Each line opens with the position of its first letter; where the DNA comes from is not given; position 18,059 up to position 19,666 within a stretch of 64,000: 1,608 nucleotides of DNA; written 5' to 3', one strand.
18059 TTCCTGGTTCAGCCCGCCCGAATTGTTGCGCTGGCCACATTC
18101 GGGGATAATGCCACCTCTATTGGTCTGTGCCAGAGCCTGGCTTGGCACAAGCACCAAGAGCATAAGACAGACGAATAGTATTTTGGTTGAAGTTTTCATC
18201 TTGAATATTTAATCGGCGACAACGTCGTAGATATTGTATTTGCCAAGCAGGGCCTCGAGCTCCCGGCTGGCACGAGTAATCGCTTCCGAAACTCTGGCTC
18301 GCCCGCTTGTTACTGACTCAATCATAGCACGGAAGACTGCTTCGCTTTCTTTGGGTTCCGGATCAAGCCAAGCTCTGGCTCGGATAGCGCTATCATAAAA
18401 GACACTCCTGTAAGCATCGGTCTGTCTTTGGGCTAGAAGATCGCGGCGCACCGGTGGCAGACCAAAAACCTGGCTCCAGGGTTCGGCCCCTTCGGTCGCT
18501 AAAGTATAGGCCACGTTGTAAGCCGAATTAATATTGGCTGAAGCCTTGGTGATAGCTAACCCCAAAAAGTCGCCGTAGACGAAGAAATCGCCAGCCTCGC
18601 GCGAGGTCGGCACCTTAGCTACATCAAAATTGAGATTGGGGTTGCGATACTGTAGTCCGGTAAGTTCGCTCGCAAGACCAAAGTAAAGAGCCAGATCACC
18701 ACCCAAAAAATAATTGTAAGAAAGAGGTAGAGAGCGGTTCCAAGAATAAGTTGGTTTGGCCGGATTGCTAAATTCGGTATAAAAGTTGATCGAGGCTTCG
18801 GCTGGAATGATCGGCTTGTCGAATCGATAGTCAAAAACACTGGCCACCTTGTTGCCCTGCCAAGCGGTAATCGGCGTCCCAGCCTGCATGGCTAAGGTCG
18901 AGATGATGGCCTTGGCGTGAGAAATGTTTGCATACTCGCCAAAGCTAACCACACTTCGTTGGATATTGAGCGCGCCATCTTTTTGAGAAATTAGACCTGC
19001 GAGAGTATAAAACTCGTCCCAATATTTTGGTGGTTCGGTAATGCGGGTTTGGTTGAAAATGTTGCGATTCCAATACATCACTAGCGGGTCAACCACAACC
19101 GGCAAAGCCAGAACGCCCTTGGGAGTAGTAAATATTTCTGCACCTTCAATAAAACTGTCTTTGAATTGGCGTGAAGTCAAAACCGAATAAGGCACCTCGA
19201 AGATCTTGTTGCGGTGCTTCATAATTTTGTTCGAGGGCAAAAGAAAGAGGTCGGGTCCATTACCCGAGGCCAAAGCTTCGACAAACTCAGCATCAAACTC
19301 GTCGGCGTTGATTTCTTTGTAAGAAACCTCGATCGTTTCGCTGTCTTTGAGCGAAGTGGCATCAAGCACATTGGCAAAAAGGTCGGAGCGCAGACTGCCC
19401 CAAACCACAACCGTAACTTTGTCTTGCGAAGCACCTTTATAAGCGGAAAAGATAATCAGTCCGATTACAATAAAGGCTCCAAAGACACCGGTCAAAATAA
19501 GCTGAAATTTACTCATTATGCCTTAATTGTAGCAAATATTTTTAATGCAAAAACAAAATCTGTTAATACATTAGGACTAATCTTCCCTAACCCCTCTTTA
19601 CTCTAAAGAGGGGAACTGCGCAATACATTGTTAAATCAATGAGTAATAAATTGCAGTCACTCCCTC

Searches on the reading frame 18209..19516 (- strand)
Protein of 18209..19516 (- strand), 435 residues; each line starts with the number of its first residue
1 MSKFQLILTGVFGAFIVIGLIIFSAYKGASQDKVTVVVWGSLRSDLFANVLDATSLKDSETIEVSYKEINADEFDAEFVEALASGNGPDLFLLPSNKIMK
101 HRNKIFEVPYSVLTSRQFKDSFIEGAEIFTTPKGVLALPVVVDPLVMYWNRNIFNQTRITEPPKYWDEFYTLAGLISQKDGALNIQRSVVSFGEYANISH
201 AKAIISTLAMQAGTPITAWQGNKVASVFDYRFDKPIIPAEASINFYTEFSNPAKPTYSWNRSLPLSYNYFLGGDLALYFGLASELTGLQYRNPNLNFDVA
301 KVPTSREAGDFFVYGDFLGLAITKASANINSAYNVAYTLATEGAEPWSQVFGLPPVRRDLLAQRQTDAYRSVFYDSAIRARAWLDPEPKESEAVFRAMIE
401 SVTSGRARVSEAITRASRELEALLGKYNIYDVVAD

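Call 3: search_protein_families(library=pfam, proteins=[window:18209-19516:-], max_evalue=1)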
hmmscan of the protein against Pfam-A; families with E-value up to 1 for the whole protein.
window:18209-19516:- (435 aa): 2 families
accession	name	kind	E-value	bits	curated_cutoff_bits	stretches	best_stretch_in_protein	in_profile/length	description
PF13416.11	SBP_bac_8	-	9.9e-10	39.1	27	1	62-362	12-267/279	Bacterial extracellular solute-binding protein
PF16475.10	DUF5052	-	0.056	13.5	29.4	1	165-225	108-165/199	Domain of unknown function (DUF5052)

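Call 4: search_protein_families(library=ncbifam, proteins=[window:18209-19516:-], max_evalue=1)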
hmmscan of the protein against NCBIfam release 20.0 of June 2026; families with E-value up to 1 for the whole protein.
window:18209-19516:- (435 aa): 3 families
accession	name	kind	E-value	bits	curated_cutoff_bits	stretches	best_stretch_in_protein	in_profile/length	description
NF007011.0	PRK09474.1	equivalog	3.3e-06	26.2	291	1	22-177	19-166/396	maltose/maltodextrin ABC transporter substrate-binding protein MalE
TIGR03850.1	bind_CPR_0540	equivalog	0.0047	15.6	299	1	137-183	153-198/437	carbohydrate ABC transporter substrate-binding protein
NF033158.1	Myrrcad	domain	0.064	12.8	33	1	2-26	3-27/36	MyrrCad domain-containing protein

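Call 20: find_related_loci(query=window:18209-19516:-, collection=genome_contigs, flank=10000)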
Query window:18209-19516:- (435 aa) in genome_contigs; peptide patterns used: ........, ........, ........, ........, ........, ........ (x = any residue, [..] = any of these).
101 stretches matched a pattern; 36 encode a relative of the query (tblastn E <= 1e-3); 36 distinct loci.
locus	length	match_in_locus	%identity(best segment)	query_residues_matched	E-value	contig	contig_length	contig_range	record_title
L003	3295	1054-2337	78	1-428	0e+0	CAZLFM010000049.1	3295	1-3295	MAG TPA_asm: uncultured Candidatus Saccharibacteria bacterium isolate SRP342105_co1_470 genome assembly, contig: NODE_43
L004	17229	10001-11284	72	1-428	0e+0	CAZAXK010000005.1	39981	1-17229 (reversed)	MAG TPA_asm: uncultured Candidatus Saccharibacteria bacterium isolate SRP286056_co1_285 genome assembly, contig: NODE_10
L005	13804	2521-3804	66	1-426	0e+0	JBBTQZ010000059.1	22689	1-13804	MAG: Patescibacteria group bacterium isolate H41-bin075_1 H41_bin075_1_000000000059, whole genome shotgun sequence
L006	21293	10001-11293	62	1-430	0e+0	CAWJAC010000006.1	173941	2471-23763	MAG: Candidatus Zambryskibacteria bacterium isolate MFD03726.bin.2.15 genome assembly, contig: contig_87035, whole genom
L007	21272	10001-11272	63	4-426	0e+0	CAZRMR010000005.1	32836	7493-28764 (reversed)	MAG TPA_asm: uncultured Candidatus Saccharibacteria bacterium isolate SRP290908_co1_98 genome assembly, contig: NODE_155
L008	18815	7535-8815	63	1-426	0e+0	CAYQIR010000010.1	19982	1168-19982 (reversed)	MAG TPA_asm: uncultured Candidatus Saccharibacteria bacterium isolate binchicken_co38_1169 genome assembly, contig: NODE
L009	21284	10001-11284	61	1-427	0e+0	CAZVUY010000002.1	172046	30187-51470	MAG TPA_asm: uncultured Candidatus Saccharibacteria bacterium isolate SRP300315_co1_63 genome assembly, contig: NODE_33_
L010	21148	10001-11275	64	1-424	0e+0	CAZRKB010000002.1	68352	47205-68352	MAG TPA_asm: uncultured Candidatus Saccharibacteria bacterium isolate SRP342105_co1_235 genome assembly, contig: NODE_49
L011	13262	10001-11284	62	1-426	0e+0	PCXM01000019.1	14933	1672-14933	MAG: Candidatus Zambryskibacteria bacterium CG10_big_fil_rev_8_21_14_0_10_34_34 CG10_8_21_14_0.10_scaffold_4140_c, whole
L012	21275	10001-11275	62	1-424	0e+0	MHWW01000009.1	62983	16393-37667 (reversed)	MAG: Candidatus Zambryskibacteria bacterium RIFOXYC1_FULL_39_10 rifoxyc1_full_scaffold_195, whole genome shotgun sequenc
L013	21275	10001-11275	62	1-424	0e+0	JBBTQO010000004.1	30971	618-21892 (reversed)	MAG: Patescibacteria group bacterium isolate H43-bin019_1 H43_bin019_1_000000000004, whole genome shotgun sequence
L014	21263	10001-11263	62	1-420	4e-180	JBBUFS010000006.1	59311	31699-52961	MAG: Patescibacteria group bacterium isolate H43-bin098_1 H43_bin098_1_000000000006, whole genome shotgun sequence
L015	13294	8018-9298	59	1-426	4e-179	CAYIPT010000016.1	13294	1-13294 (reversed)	MAG TPA_asm: uncultured Candidatus Saccharibacteria bacterium isolate ERP119705_co3_333 genome assembly, contig: NODE_55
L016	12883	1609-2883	63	1-424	7e-178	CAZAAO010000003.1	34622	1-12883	MAG TPA_asm: uncultured Candidatus Saccharibacteria bacterium isolate SRP278252_co2_119 genome assembly, contig: NODE_24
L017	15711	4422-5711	60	1-429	1e-177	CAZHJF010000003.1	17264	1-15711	MAG TPA_asm: uncultured Candidatus Saccharibacteria bacterium isolate SRP286056_co1_564 genome assembly, contig: NODE_39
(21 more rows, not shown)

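Call 50: find_homologous_proteins(query=window:18209-19516:-, max_evalue=0.001)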
Query window:18209-19516:- (435 aa): 2308 proteins with E <= 0.001 among 8000 candidates; the best 120 are listed.
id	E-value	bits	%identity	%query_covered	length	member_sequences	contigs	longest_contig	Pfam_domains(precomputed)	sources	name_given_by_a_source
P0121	1.3e-283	958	99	100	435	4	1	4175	PF13416.12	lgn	-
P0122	2.6e-223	759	78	98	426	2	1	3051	PF13416.12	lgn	-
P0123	3.7e-211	719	73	98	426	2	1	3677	PF13416.12,PF01547.31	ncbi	-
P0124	8.7e-203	692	71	98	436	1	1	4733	PF01547.31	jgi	-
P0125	3.3e-195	667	68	98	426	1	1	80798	PF13416.12,PF01547.31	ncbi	-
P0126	4.3e-184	630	66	98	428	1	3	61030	PF13416.12,PF01547.31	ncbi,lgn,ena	ncbi:MAG: extracellular solute-binding protein [Patescibacteria group bacterium]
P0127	6.6e-180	617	65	94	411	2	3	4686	PF13416.12,PF01547.31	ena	-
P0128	1.0e-178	613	64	97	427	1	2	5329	-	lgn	-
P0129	4.7e-178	610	63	98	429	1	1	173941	PF13416.12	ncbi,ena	-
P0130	5.5e-178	610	63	98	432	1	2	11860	-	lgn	-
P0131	7.4e-178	610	63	98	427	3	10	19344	PF13416.12,PF01547.31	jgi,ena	-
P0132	2.3e-177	608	63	98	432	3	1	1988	PF13416.12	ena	-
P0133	3.4e-177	608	63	98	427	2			PF13416.12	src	-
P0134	4.7e-177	607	63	98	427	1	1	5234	PF13416.12,PF01547.31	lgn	-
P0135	7.1e-177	607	62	97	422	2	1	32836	PF13416.12,PF01547.31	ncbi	-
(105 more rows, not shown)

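Call 58: search_protein_families(library=padloc, proteins=[window:18209-19516:-], max_evalue=0.01)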
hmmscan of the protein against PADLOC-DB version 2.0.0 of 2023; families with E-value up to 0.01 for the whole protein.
window:18209-19516:- (435 aa): 0 families

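Call 59: search_protein_families(library=phrogs, proteins=[window:18209-19516:-], max_evalue=0.01)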
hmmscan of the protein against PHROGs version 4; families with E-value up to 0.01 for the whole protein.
window:18209-19516:- (435 aa): 0 families

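Call 67: search_solved_structures(query=A3, max_evalue=0.001)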
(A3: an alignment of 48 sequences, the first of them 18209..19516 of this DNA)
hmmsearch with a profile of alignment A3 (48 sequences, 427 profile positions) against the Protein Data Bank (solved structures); distinct sequences matched with E-value up to 0.001: 19.
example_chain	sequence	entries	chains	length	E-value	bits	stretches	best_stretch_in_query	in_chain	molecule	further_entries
4r9f_A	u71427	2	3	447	1.1e-11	47.5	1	10-182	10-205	MBP1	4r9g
4qrz_A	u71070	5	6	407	1.2e-07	34.2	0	51-178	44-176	ABC-TYPE SUGAR TRANSPORTER | ABC transporter, substrate binding protein (Sugar)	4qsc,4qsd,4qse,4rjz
5ysb_A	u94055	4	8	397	4.7e-07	32.2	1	32-179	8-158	Lin1841 protein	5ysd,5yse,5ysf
1eu8_A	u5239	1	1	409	6.7e-07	31.7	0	65-178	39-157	TREHALOSE/MALTOSE BINDING PROTEIN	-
8art_A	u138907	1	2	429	7.2e-07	31.6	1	46-181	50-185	Putative secreted maltose-binding protein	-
3uor_A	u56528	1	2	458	1e-06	31.1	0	267-426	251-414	ABC transporter sugar binding protein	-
6h0h_A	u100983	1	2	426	2.6e-06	29.7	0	133-178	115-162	Probable solute binding protein of ABC transporter system for sugars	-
6q5g_A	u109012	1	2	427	2.7e-06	29.7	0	133-178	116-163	Sugar ABC transporter substrate-binding protein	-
1urg_A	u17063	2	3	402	5e-06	28.8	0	242-370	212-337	MALTOSE-BINDING PROTEIN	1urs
1elj_A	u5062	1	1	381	6.9e-06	28.3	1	34-171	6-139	MALTODEXTRIN-BINDING PROTEIN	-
3quf_A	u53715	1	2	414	7.6e-06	28.2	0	117-179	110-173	Extracellular solute-binding protein, family 1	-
1urd_A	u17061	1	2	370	8.4e-06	28.1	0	242-370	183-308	MALTOSE-BINDING PROTEIN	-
9h0n_A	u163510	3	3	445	1.2e-05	27.6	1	116-411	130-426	Extracellular solute-binding protein, family 1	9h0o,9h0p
5u2p_A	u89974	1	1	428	5.5e-05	25.4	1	54-359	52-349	Sugar ABC transporter substrate-binding protein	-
6lce_A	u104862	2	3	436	5.9e-05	25.3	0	136-181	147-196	ABC transporter substrate binding component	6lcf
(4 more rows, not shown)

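Call 73: predict_structure(alignment_id=A3)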
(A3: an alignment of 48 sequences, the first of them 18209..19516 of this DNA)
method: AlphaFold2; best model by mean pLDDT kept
length: 435 residues; sequences in the alignment: 48
mean_pLDDT: 83.3   pTM: 0.82
mean pLDDT of the five models: 83.3, 82.6, 77.1, 76.4, 70.7
residues with pLDDT >= 90: 176; 70-90: 188; 50-70: 53; < 50: 18
segments of 3 or more residues with pLDDT < 50: 26-30, 374-377, 430-435
pLDDT, mean of each block of 10 residues (from residue 1): 76 79 51 87 95 93 94 90 90 92 93 92 88 93 90 83 84 70 62 80 92 88 90 89 83 54 77 89 88 89 75 89 93 96 89 82 57 54 89 95 89 96 80 35
secondary structure, 60 per line:
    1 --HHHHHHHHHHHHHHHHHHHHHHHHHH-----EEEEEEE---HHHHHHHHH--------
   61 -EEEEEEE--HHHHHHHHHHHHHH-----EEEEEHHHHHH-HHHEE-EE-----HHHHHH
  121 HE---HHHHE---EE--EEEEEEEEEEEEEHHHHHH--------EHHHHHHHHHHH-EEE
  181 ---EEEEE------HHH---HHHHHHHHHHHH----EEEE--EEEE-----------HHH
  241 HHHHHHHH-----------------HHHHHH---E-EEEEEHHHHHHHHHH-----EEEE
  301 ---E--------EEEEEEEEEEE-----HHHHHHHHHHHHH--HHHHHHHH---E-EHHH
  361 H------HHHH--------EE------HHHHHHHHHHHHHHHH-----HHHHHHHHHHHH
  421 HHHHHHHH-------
elements in order: H3-28 E34-40 H44-52 E62-68 H71-84 E90-94 H95-100 H115-121 H126-129 E138-150 H151-156 H166-176 E178-180 E184-188 H201-212 E217-220 E223-226 H238-248 H266-271 E277-281 H282-291 E297-300 E313-323 H329-341 H344-351 H358-361 H368-371 H388-403 H409-428

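Call 76: fold_search(model_id=the predicted structure, library=pdb)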
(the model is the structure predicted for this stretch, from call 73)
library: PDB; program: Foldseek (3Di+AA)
matches with E <= 10: 1418; with E <= 0.001: 1056
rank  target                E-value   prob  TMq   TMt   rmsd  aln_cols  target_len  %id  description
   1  4r9g_A                9.5e-21  1.00  0.58  0.62   7.5       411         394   15  CpMnBP1 with Mannotriose Bound (released 2014-10-29)
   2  4r9f_A                1.7e-20  1.00  0.60  0.64   6.4       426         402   15  CpMnBP1 with Mannobiose Bound (released 2014-10-29)
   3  4qsd_A                2.2e-20  1.00  0.59  0.65   6.4       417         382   16  Crystal structure of atu4361 sugar transporter from Agrobacterium Fabrum C58, target efi-510558, with bound sucrose (released 2014-08-06)
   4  5ysf_A                2.8e-20  1.00  0.61  0.68   5.9       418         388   17  Crystal structure of beta-1,2-glucooligosaccharide binding protein in complex with sophoropentaose (released 2018-05-02)
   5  4rjz                  3.4e-20  1.00  0.67  0.76   4.9       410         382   15  Crystal structure of ATU4361 sugar transporter from Agrobacterium fabrum C58, target EFI-510558, an open conformation (released 2014-11-05)
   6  8vwz                  3.4e-20  1.00  0.61  0.53   5.4       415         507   16  Human Bcl-2 (G101V Mutant)/Bcl-xL Chimera Fused to MBP in Complex with Inhibitor S55746 (released 2024-10-02)
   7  3w15_C                5.6e-20  1.00  0.67  0.74   8.5       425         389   17  Structure of peroxisomal targeting signal 2 (PTS2) of Saccharomyces cerevisiae 3-ketoacyl-CoA thiolase in complex with (released 2013-07-03)
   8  5ci5_B                7.1e-20  1.00  0.58  0.63   6.5       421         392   19  Crystal Structure of an ABC transporter Solute Binding Protein from Thermotoga Lettingae TMO (Tlet_1705, TARGET EFI-51 (released 2015-07-22)
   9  5f7v_A                7.5e-20  1.00  0.60  0.66   6.0       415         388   13  ABC substrate-binding protein Lmo0181 from Listeria monocytogenes in complex with cycloalternan (released 2016-09-07)
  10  2zyo_A                1.1e-19  1.00  0.71  0.79   4.0       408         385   15  Crystal structure of cyclo/maltodextrin-binding protein complexed with maltotetraose (released 2009-03-31)
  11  6dtu_A                1.3e-19  1.00  0.59  0.66   6.2       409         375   15  Maltotetraose bound T. maritima MalE1 (released 2018-09-19)
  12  5ysd_A                1.3e-19  1.00  0.59  0.65   6.5       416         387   17  Crystal structure of beta-1,2-glucooligosaccharide binding protein in complex with sophorotriose (released 2018-05-02)
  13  6rjy_A                1.3e-19  1.00  0.60  0.63   6.1       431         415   15  The crystal structure of AbnE, an arabino-oligosaccharide binding protein, in complex with arabinobiose (released 2020-04-15)
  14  6tzc_A                1.3e-19  1.00  0.54  0.62   6.4       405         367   17  Crystal Structure of African Swine Fever Virus A179L with the Autophagy Regulator Beclin (released 2019-11-20)
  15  28qm_A                1.4e-19  1.00  0.67  0.77   4.0       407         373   17  MBP bound to distal DARPin (AHIR dodecamer scaffold system) (released 2026-02-25)
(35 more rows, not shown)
